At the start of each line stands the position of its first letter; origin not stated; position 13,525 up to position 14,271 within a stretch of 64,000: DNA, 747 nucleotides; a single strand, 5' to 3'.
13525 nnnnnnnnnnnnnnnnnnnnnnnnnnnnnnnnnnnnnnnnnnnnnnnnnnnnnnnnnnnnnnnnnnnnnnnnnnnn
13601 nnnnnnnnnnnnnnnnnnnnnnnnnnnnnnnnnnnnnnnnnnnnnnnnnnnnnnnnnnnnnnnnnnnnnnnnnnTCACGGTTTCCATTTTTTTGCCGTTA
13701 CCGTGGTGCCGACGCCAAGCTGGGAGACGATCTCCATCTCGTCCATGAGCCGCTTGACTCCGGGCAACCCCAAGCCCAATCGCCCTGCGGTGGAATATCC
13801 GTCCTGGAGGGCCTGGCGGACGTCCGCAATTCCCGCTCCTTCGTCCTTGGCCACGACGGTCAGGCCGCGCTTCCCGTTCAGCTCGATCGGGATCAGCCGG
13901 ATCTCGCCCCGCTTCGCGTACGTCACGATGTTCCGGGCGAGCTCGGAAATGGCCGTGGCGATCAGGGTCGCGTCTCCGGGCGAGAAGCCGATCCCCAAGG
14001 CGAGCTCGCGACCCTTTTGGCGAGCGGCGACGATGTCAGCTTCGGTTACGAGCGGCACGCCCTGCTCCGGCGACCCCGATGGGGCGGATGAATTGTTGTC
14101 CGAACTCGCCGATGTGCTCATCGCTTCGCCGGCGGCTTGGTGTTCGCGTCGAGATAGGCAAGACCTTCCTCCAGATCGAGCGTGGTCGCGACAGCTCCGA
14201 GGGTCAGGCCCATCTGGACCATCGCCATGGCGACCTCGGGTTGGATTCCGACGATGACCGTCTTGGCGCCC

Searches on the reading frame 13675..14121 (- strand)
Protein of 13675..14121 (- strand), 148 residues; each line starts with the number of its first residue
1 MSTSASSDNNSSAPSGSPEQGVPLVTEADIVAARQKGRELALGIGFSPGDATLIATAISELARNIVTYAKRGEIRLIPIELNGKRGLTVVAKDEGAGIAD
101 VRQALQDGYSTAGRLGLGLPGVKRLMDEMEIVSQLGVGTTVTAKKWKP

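Call 22: search_protein_families(library=pfam, proteins=[window:13675-14121:-], max_evalue=0.001)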
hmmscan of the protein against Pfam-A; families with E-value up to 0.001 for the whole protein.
window:13675-14121:- (148 aa): 2 families
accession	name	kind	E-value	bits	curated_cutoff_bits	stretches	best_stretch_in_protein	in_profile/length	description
PF13581.12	HATPase_c_2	-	7.1e-13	49.1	27.4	1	28-145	6-127/127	Histidine kinase-like ATPase domain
PF02518.31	HATPase_c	-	6.7e-10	39.8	26.4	1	49-144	1-106/111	Histidine kinase-, DNA gyrase B-, and HSP90-like ATPase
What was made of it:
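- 13675..14121 (-): RsbT-like serine kinase (HATPase_c_2). PF13581 E 7e-13 (call 22).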
